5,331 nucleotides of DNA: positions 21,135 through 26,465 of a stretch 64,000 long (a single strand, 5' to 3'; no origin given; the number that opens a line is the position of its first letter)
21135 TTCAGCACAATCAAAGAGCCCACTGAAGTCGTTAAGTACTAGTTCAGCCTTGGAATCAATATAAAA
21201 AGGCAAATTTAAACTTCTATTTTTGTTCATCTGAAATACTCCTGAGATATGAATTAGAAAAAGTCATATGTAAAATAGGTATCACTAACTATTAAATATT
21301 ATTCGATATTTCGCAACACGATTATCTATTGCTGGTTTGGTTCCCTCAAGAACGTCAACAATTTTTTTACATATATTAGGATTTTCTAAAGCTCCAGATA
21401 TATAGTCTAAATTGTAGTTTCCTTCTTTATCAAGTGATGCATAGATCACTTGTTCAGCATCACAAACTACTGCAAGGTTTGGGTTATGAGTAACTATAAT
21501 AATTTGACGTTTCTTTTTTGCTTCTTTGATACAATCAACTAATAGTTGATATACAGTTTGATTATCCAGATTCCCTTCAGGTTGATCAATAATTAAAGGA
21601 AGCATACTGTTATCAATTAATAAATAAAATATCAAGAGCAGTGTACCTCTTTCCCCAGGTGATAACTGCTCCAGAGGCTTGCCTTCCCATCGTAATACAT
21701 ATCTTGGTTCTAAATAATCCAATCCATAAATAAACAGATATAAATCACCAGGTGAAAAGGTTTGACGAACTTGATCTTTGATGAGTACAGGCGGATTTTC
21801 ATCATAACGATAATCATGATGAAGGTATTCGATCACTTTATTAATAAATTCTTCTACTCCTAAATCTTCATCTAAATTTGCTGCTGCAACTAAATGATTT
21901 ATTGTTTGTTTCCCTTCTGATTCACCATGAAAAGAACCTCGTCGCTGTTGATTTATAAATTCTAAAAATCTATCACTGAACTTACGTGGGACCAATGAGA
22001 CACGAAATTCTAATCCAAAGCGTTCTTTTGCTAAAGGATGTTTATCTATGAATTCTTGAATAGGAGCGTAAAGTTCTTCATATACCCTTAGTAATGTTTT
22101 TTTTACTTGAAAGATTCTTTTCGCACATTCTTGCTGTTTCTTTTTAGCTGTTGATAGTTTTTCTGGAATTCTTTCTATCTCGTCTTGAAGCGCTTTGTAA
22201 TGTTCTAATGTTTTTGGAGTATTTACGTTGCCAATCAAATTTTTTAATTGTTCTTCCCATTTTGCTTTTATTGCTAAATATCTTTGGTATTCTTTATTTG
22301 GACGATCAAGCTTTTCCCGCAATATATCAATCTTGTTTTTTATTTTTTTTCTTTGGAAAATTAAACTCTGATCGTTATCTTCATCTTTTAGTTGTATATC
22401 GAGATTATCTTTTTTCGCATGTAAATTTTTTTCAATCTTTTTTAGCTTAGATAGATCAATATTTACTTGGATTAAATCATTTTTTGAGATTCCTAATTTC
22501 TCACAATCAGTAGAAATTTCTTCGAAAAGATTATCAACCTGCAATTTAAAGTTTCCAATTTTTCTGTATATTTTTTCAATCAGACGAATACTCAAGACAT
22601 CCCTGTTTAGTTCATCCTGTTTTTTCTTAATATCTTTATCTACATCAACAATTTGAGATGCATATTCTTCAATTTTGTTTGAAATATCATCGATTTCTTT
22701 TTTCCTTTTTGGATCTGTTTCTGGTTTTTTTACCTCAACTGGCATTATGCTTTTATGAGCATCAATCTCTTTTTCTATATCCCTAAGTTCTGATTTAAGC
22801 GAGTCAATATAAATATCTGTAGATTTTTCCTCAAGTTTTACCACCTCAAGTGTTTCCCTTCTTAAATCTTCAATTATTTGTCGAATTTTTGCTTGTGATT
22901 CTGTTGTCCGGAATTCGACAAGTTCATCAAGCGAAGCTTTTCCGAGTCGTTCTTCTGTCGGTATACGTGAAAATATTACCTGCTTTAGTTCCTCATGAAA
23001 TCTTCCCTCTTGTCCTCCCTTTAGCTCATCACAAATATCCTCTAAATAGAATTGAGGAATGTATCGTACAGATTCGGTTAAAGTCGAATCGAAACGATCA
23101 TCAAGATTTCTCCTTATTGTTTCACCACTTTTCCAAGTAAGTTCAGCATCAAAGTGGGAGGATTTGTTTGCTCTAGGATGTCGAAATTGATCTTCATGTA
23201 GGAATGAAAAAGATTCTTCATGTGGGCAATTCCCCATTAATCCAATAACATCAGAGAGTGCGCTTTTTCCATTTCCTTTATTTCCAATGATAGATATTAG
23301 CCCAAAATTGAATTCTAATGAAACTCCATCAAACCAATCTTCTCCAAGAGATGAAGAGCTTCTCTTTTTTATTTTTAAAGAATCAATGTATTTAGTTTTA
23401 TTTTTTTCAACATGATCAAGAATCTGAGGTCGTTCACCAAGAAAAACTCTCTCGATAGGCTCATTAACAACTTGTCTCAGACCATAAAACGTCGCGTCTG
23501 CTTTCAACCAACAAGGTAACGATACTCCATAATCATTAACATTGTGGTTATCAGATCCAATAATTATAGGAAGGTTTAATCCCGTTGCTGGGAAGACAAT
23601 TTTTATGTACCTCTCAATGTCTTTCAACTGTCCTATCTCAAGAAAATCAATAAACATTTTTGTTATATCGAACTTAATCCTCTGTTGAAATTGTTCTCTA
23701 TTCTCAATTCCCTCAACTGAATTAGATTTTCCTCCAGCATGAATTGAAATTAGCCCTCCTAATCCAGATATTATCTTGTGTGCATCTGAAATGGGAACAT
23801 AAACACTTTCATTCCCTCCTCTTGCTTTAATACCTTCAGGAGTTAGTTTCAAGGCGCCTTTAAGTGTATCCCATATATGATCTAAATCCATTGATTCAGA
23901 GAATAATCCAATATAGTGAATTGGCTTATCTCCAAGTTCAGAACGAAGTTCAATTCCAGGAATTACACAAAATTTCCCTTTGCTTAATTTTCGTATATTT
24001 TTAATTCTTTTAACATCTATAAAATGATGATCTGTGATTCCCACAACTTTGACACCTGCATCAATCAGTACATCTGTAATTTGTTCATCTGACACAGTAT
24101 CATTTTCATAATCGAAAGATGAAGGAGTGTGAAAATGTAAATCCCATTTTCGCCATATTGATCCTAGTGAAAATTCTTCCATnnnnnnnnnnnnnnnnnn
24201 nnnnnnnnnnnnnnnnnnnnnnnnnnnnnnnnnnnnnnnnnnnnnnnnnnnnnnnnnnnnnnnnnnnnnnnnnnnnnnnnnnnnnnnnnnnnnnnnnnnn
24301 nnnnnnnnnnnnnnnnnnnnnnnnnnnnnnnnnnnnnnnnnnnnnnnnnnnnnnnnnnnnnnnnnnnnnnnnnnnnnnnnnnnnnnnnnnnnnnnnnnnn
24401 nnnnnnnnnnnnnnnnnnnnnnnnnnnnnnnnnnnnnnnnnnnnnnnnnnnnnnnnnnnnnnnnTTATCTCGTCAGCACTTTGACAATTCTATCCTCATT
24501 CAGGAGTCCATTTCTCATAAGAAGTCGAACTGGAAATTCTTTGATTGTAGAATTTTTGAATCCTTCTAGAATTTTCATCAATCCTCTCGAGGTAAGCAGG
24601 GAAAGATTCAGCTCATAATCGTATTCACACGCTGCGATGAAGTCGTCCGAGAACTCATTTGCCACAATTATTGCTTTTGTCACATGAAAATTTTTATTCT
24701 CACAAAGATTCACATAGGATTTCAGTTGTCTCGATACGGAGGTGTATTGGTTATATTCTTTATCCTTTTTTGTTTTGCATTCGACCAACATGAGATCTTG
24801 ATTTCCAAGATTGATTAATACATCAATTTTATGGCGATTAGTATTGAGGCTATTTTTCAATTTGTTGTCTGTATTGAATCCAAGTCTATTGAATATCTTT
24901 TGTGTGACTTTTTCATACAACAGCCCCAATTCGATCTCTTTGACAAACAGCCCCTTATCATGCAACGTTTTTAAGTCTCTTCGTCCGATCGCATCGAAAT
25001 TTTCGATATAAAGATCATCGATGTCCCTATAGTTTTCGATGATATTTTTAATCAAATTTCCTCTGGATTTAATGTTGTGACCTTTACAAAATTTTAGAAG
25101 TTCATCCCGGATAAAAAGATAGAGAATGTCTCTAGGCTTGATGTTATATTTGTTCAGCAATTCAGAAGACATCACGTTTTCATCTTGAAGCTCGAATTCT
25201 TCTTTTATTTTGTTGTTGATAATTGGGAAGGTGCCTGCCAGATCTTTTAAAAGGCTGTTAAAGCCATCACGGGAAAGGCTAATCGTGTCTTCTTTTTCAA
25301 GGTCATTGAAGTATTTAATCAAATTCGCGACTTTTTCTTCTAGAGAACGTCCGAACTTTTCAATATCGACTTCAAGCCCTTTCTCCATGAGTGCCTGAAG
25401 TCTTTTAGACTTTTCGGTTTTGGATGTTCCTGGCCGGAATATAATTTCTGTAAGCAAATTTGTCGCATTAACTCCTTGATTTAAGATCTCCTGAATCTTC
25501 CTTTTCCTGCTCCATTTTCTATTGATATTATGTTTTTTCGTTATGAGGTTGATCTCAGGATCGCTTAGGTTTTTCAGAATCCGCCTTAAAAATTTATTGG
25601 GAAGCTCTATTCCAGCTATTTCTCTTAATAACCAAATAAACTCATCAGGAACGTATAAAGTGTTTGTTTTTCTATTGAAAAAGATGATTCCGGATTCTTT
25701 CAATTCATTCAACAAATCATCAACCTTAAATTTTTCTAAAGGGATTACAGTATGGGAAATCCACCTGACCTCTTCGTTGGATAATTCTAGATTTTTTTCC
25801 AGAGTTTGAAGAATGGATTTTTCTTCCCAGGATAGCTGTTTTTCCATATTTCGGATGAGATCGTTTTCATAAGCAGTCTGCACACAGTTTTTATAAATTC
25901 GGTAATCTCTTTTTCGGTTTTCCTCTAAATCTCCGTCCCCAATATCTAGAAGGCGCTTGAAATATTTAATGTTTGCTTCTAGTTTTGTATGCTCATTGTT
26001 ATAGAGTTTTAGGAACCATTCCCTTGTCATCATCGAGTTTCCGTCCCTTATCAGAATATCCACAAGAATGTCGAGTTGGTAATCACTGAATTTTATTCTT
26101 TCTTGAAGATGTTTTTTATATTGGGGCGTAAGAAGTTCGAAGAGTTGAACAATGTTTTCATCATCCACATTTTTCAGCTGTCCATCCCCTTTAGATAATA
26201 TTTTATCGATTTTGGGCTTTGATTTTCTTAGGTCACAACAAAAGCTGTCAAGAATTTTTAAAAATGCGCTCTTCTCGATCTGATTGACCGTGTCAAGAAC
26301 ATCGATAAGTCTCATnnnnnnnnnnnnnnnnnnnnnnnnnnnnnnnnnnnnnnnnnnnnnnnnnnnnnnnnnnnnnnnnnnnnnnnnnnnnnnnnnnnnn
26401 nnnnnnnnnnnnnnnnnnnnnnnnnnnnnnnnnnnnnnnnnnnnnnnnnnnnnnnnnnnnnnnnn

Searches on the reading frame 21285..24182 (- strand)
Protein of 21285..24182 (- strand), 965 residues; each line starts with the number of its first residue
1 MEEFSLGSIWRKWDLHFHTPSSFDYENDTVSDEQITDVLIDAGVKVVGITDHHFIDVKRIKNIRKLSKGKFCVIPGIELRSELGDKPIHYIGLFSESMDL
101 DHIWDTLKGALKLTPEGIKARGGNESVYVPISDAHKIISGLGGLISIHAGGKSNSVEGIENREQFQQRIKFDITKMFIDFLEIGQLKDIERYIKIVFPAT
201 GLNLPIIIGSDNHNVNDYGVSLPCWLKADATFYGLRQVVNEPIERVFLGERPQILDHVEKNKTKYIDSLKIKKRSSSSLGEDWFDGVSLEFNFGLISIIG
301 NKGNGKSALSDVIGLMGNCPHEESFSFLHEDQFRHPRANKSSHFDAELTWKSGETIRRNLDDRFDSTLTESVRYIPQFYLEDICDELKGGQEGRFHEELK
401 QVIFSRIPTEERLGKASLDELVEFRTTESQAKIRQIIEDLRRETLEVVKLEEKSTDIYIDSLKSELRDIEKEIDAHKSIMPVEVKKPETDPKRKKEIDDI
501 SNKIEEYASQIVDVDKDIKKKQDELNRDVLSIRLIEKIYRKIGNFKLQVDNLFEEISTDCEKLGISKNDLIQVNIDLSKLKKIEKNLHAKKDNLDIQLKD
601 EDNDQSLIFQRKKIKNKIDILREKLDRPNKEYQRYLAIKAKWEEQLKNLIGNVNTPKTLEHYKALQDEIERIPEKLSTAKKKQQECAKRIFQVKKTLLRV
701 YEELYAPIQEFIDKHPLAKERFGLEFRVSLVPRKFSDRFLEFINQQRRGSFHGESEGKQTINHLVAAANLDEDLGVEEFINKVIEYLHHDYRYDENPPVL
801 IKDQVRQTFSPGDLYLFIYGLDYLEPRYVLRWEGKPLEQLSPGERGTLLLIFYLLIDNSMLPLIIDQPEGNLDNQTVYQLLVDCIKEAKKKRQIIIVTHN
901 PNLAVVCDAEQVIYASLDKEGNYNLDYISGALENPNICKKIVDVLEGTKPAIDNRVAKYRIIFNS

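Call 7: search_protein_families(library=pfam, proteins=[window:21285-24182:-], max_evalue=0.1)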
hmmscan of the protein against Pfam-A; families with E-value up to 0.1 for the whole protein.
window:21285-24182:- (965 aa): 3 families
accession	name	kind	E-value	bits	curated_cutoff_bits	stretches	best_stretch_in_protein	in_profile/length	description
PF02463.25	SMC_N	-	1.1e-07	31.9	40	1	451-909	105-207/220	RecF/RecN/SMC N terminal domain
PF13304.12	AAA_21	-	5e-05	24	27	1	836-903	234-302/304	AAA domain, putative AbiEii toxin, Type IV TA system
PF02811.25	PHP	-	0.021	15.6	26.4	0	14-96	1-81/164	PHP domain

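Call 8: search_protein_families(library=padloc, proteins=[window:21285-24182:-], max_evalue=0.1)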
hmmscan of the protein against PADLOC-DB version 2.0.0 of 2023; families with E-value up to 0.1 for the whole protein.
window:21285-24182:- (965 aa): 20 families
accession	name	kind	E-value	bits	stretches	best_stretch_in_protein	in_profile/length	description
PDLC02208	Ppl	-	5.1e-31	105.6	3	838-956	775-889/894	-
PDLC04135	mad3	-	1.4e-15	55.8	2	588-921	118-343/374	mads_3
PDLC04678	PDC-M49A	-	3e-10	37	2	863-932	572-639/681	-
PDLC04182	HEC-01A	-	6.5e-10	36.5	1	846-920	289-367/406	-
PDLC04680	PDC-M49A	-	5.1e-08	30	2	764-920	470-619/674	-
PDLC04164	AriA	-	1.9e-07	28.9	1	836-914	168-246/253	-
PDLC03859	LmuB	-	2.6e-06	24.9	1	857-904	535-589/611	-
PDLC03865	LmuB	-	3.2e-05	20.3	1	425-714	563-865/1007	-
PDLC04174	HEC-01A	-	4.7e-05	20.8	1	838-917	145-225/264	-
PDLC04175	HEC-01A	-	5.1e-05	20.5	1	839-916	248-324/363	-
PDLC04144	HEC-01B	-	0.00016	18.9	1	847-916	281-353/395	-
PDLC02980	AriA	-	0.00022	19.3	1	836-903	234-302/304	-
PDLC02731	PbeC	-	0.00049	17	1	570-714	339-482/645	PbeC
PDLC04183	HEC-01A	-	0.0031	14.6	1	878-922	322-366/402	-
PDLC04178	HEC-01A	-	0.011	12.8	1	858-903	286-330/399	-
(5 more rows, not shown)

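Call 9: search_protein_families(library=ncbifam, proteins=[window:21285-24182:-], max_evalue=0.1)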
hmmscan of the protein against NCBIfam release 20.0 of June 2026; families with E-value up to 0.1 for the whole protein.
window:21285-24182:- (965 aa): 31 families (the best 25 are shown)
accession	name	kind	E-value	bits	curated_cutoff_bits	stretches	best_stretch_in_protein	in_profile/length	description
NF045780.1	TrlF_fam_ATP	equivalog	3.9e-186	621.6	350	1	7-960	2-944/944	TrlF family AAA-like ATPase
NF045781.1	Spaf1101_AAA_ATP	equivalog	1.7e-36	126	475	2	835-960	707-833/836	Spaf_1101 family AAA-like ATPase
NF042955.1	Ppl_antiphage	equivalog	5.3e-32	110.7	1000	2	835-955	762-878/882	anti-phage protein Ppl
TIGR03608.1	L_ocin_972_ABC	subfamily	1.4e-09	37.8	254.85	1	836-908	131-201/206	putative bacteriocin export ABC transporter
TIGR02211.1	LolD_lipo_ex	equivalog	1.4e-06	28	307.75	1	839-908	141-209/221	lipoprotein-releasing ABC transporter ATP-binding protein LolD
NF003034.1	PRK03918.1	equivalog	7e-06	24.3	700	1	835-917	784-868/878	DNA double-strand break repair ATPase Rad50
TIGR02857.1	CydD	equivalog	7.5e-06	25.2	435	1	838-908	457-524/529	thiol reductant ABC exporter subunit CydD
NF053840.1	MnTportMntADein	equivalog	1.1e-05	25.1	400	1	829-914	123-207/240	manganese ABC transporter ATP-binding protein MntA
NF038007.1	ABC_ATP_DarD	equivalog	1.8e-05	24.3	375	1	835-904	138-204/218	darobactin export ABC transporter ATP-binding protein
NF040873.1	AztA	equivalog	4.5e-05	23.1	220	1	831-906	111-184/191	zinc ABC transporter ATP-binding protein AztA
TIGR02868.1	CydC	equivalog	5e-05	22.1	329.05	1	839-901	471-530/530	thiol reductant ABC exporter subunit CydC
NF038032.1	CehA_McbA_metalo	domain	0.00012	21.7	80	1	10-84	2-72/315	CehA/McbA family metallohydrolase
NF041034.1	Rad50_Sulf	equivalog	0.00018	19.5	1000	1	836-908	776-852/872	DNA double-strand break repair ATPase Rad50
TIGR04521.1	ECF_ATPase_2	equivalog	0.00032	19.9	330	1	863-902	166-206/279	energy-coupling factor transporter ATPase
NF010068.0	PRK13548.1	equivalog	0.00039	19.6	261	0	830-905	128-207/261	heme ABC transporter ATP-binding protein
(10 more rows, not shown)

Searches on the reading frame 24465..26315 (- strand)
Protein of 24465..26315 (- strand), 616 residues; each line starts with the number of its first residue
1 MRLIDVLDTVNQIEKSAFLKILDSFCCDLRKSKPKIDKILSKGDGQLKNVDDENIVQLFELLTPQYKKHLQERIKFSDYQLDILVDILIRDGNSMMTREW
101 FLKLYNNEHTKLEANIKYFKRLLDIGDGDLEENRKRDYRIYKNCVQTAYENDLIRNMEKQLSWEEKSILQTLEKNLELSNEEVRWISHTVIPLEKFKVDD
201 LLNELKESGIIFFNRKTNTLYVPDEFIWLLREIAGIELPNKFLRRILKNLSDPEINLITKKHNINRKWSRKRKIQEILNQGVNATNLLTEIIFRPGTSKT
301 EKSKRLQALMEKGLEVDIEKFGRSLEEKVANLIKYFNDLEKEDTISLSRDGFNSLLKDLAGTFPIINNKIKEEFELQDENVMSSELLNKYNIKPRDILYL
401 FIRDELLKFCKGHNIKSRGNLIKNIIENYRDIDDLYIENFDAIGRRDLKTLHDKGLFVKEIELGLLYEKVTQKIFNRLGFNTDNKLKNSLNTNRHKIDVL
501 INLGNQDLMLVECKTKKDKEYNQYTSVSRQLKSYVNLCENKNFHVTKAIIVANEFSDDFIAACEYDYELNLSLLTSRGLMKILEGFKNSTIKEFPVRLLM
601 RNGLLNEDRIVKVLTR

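Call 7: search_protein_families(library=pfam, proteins=[window:24465-26315:-], max_evalue=0.1)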
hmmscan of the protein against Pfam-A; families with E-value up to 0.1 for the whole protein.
window:24465-26315:- (616 aa): 4 families
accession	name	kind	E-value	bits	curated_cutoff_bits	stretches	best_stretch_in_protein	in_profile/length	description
PF03735.19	ENT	-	0.022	15.2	28.5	0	160-185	25-50/71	ENT domain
PF22385.1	Cas9_C_2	-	0.027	14.7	27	0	564-594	44-74/94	CRISPR-associated endonuclease Cas9, C-terminal domain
PF21120.3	MCM_WH_arc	-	0.058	13.9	26.1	0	196-212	39-55/63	Archaeal MCM, winged-helix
PF18953.6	SAP_new25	-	0.072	13.2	26.3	0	402-427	9-32/51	SAP domain-containing new25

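Call 8: search_protein_families(library=padloc, proteins=[window:24465-26315:-], max_evalue=0.1)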
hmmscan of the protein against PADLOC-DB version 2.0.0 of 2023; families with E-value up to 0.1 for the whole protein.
window:24465-26315:- (616 aa): 2 families
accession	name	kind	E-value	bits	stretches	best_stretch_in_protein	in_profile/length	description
PDLC01858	CARF3--CARF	-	0.00081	17.3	0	273-327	145-199/204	-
PDLC00059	DruK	-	0.055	10.6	1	483-550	116-182/326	PD-(D/E)XK nuclease superfamily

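Call 9: search_protein_families(library=ncbifam, proteins=[window:24465-26315:-], max_evalue=0.1)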
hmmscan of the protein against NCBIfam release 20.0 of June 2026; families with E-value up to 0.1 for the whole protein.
window:24465-26315:- (616 aa): 0 families

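Call 85: search_solved_structures(query=window:24465-26312:-, max_evalue=1)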
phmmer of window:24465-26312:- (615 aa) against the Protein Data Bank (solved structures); distinct sequences matched with E-value up to 1: 0.
